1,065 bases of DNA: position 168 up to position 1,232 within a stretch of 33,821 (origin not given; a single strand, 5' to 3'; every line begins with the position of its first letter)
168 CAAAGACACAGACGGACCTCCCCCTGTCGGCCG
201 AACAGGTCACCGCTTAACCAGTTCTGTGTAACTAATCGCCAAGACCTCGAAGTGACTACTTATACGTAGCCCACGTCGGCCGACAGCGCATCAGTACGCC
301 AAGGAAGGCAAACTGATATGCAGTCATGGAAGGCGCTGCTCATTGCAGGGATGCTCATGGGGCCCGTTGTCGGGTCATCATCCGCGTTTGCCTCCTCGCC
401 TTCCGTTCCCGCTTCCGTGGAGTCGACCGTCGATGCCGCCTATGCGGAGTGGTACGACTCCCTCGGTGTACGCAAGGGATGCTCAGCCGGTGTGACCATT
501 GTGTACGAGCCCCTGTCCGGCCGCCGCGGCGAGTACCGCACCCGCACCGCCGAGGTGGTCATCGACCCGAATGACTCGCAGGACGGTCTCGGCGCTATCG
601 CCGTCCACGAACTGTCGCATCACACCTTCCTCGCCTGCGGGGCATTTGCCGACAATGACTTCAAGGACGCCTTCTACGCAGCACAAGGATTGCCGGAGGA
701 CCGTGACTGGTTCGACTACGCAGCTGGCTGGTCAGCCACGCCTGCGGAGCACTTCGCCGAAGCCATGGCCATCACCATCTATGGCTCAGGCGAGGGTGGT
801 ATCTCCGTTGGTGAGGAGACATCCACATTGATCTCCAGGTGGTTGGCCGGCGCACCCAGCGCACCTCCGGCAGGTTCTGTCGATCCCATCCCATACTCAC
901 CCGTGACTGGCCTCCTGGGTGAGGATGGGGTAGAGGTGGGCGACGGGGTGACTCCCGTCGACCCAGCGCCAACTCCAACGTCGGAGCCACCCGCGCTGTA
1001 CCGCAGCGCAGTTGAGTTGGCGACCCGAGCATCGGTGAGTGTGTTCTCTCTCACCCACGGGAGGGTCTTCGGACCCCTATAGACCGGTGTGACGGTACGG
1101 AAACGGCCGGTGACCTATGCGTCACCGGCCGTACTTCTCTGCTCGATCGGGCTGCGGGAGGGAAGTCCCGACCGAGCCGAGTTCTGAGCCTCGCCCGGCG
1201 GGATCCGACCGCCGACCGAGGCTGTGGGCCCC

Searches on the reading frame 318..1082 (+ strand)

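Call 20: search_protein_families(library=pfam, proteins=[window:318-1082:+], max_evalue=0.001)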
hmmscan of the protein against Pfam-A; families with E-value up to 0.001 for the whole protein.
window:318-1082:+ (254 aa): 1 family
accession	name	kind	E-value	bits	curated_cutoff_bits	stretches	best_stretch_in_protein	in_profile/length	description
PF20573.4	DUF6782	-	0.00016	21.4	27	0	60-110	58-109/241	Putative metallopeptidase family (DUF6782)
